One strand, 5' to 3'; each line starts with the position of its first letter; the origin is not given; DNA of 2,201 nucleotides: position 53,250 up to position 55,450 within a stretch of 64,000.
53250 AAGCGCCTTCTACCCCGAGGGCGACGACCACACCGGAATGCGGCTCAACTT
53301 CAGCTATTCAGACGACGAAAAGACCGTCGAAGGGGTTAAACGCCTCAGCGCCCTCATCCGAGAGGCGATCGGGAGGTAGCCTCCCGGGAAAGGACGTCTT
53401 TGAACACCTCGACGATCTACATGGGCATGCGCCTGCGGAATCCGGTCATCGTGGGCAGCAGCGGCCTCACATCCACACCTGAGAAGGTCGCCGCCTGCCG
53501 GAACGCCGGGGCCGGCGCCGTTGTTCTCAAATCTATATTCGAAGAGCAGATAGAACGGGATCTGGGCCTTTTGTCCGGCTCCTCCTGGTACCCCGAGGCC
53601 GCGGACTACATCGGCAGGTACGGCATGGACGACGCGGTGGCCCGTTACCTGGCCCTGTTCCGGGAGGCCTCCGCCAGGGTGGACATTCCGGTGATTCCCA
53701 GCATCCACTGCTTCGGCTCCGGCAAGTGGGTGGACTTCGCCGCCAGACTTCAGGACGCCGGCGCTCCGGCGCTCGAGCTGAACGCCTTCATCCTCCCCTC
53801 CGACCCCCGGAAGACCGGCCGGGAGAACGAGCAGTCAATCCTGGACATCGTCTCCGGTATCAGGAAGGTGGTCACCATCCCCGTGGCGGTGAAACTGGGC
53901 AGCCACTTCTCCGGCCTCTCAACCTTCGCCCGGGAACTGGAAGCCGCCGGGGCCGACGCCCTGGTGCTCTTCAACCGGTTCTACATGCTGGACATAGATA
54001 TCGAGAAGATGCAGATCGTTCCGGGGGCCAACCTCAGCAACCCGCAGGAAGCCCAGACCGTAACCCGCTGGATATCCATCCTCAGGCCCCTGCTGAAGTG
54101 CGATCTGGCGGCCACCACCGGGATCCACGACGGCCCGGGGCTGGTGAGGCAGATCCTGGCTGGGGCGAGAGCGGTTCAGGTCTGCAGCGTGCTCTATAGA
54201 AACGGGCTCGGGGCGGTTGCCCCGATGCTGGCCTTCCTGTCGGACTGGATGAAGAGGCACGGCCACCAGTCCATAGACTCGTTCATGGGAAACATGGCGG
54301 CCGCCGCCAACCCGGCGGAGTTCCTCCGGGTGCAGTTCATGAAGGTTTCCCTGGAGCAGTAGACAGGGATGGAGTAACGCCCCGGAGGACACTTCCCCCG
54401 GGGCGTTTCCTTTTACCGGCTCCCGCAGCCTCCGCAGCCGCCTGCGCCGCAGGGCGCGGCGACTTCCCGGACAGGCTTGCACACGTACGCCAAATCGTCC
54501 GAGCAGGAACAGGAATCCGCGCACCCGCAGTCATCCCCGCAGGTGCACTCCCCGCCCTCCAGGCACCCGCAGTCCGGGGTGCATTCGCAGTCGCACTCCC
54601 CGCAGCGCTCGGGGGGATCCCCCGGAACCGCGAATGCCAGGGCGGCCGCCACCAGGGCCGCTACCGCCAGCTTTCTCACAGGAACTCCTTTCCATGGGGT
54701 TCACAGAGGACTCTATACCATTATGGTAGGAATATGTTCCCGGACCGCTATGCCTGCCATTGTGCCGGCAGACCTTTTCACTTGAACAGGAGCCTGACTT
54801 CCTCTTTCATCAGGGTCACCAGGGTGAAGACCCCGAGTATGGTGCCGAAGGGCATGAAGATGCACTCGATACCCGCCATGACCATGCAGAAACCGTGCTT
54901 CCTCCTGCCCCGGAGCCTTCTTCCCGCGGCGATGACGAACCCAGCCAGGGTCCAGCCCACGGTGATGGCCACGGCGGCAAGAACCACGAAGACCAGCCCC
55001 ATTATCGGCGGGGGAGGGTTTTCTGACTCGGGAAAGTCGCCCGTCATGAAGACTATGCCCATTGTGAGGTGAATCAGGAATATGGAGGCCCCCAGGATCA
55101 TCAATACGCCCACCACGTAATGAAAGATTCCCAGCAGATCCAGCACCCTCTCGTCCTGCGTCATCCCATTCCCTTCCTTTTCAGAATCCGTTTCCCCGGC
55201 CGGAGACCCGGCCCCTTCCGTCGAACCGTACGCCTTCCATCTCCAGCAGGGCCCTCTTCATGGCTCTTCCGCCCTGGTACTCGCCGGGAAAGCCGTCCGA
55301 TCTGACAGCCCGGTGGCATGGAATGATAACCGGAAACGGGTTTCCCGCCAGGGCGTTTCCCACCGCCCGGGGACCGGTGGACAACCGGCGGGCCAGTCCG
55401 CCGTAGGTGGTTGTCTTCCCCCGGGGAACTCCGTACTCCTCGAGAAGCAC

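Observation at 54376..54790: Stand-alone gene for a signal-peptide-bearing Cys-rich (16 Cys) mini-protein, metallothionein-like but exported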

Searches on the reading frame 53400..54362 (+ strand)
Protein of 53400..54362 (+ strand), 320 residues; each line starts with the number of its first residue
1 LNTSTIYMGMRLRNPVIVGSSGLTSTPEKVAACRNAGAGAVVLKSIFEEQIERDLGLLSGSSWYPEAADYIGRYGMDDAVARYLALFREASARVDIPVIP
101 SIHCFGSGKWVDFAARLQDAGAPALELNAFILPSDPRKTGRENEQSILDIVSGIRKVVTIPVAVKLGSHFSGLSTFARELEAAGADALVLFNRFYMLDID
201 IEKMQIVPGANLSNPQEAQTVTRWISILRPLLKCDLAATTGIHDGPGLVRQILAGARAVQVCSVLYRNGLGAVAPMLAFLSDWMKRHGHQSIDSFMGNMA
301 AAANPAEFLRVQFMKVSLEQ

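Call 3: search_protein_families(library=pfam, proteins=[window:53400-54362:+], max_evalue=1)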
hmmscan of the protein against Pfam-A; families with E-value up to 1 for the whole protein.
window:53400-54362:+ (320 aa): 3 families
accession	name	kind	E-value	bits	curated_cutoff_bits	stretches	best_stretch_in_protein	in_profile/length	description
PF01180.27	DHO_dh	-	9e-08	32.1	27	1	7-271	6-278/291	Dihydroorotate dehydrogenase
PF02225.27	PA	-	0.05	14.2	23.9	0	21-44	34-57/95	PA domain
PF01207.24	Dus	-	0.14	11.7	20.4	1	143-193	106-160/311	Dihydrouridine synthase (Dus)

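Call 4: search_protein_families(library=ncbifam, proteins=[window:53400-54362:+], max_evalue=1)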
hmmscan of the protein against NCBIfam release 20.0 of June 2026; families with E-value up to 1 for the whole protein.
window:53400-54362:+ (320 aa): 10 families
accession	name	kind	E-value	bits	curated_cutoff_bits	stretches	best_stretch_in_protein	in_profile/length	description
NF005741.0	PRK07565.1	subfamily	4.9e-110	367.8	303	1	2-316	3-325/335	dihydroorotate dehydrogenase-like protein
NF005574.0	PRK07259.1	equivalog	4.4e-24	84.9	269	1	4-299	6-302/304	dihydroorotate dehydrogenase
TIGR01037.2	pyrD_sub1_fam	subfamily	1.3e-22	80.2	270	1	7-297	5-297/300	dihydroorotate dehydrogenase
NF006183.0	PRK08318.1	equivalog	2e-19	69.7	335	1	4-315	5-335/422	NAD-dependent dihydropyrimidine dehydrogenase subunit PreA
NF041011.1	dihydoor_dh_Arch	equivalog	3.4e-19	69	330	1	9-297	5-285/289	dihydroorotate dehydrogenase PyrD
NF002702.0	PRK02506.1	equivalog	1.6e-08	34.1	301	1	233-300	243-310/313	dihydroorotate oxidase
NF003645.0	PRK05286.1-2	equivalog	3.2e-05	22.9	366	1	222-300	275-355/359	quinone-dependent dihydroorotate dehydrogenase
TIGR03151.1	enACPred_II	equivalog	0.015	14.6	453.1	0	236-262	164-190/307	enoyl-[acyl-carrier-protein] reductase FabK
TIGR00737.1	nifR3_yhdG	equivalog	0.19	10.9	293.3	1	143-193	115-169/319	tRNA dihydrouridine synthase DusB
NF003649.0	PRK05286.2-2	equivalog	0.22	10.4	505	1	233-297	283-347/351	quinone-dependent dihydroorotate dehydrogenase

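Call 20: find_related_loci(query=window:53400-54362:+, collection=genome_contigs, flank=6000)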
Query window:53400-54362:+ (320 aa) in genome_contigs; peptide patterns used: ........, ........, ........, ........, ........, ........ (x = any residue, [..] = any of these).
80 stretches matched a pattern; 23 encode a relative of the query (tblastn E <= 1e-3); 23 distinct loci.
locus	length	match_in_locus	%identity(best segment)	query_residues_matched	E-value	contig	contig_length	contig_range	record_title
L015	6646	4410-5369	88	1-320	0e+0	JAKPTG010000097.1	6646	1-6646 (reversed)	MAG: Candidatus Fermentibacteria bacterium isolate JPNA_metabat.84 k141_944203, whole genome shotgun sequence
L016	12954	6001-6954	81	1-318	0e+0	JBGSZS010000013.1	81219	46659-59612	MAG: Candidatus Fermentibacteraceae bacterium isolate JTS-AC53 k141_1357890, whole genome shotgun sequence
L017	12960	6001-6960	80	1-320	0e+0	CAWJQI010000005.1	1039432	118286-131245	MAG: Candidatus Fermentibacteria bacterium isolate MFD03899.bin.2.31 genome assembly, contig: contig_9307, whole genome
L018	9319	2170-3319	79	1-318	0e+0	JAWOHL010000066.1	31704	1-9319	MAG: Candidatus Fermentibacteraceae bacterium isolate CWP4-2.bin.62 k191_3630326, whole genome shotgun sequence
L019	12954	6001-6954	79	1-318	3e-179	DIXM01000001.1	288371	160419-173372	MAG TPA_asm: candidate division Hyd24-12 bacterium UBA6080 UBA6080_contig_168, whole genome shotgun sequence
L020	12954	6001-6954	80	1-318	7e-179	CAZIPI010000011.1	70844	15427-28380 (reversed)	MAG TPA_asm: uncultured bacterium isolate binchicken_co44_204 genome assembly, contig: NODE_750_length_70844_cov_32.3696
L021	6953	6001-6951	77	1-317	5e-173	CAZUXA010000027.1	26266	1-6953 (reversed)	MAG TPA_asm: uncultured bacterium isolate SRP241326_co2_298 genome assembly, contig: NODE_2721_length_26266_cov_80.28396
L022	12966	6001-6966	60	1-319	2e-139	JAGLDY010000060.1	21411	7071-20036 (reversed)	MAG: Candidatus Sabulitectum sp. isolate SW_4_48 ROV167.bin.48.fa_60, whole genome shotgun sequence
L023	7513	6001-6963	59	1-319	2e-136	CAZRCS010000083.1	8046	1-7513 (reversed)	MAG TPA_asm: uncultured bacterium isolate binchicken_co42_297 genome assembly, contig: NODE_16030_length_8046_cov_12.588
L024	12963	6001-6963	59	1-319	2e-135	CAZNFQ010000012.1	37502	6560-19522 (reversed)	MAG TPA_asm: uncultured bacterium isolate binchicken_co42_201 genome assembly, contig: NODE_945_length_37502_cov_9.92213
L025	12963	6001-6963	58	1-319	1e-130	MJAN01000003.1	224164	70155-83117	MAG: Candidatus Sabulitectum silens isolate JCC-6 contig00009, whole genome shotgun sequence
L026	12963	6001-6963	61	1-319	3e-130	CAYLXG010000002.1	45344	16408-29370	MAG TPA_asm: uncultured bacterium isolate binchicken_co42_254 genome assembly, contig: NODE_625_length_45344_cov_4.16608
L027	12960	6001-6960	61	1-318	9e-129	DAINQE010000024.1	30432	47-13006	MAG TPA_asm: Candidatus Sabulitectum sp. isolate CTOTU18748 NODE_1210_length_30432_cov_34.296376, whole genome shotgun s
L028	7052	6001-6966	59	1-319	3e-128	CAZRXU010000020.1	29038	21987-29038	MAG TPA_asm: uncultured bacterium isolate binchicken_co67_272 genome assembly, contig: NODE_1539_length_29038_cov_9.3132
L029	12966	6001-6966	60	1-319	2e-127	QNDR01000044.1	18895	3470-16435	MAG: Candidatus Fermentibacteria bacterium isolate B71_G9 B71_Guay9_scaffold_01927, whole genome shotgun sequence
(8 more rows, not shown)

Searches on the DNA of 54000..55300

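Call 27: search_rna_families(source=window, start=54000, end=55300, threshold=evalue, max_evalue=1)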
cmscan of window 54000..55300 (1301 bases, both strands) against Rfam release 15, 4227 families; matches with E-value up to 1: 1.
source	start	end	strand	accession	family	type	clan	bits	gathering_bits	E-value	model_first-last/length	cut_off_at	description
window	54000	54144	-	RF01946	KCNQ1OT1_1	Gene; lncRNA;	-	10.3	70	0.37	1-154/464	3'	KCNQ1 overlapping transcript 1 conserved region 1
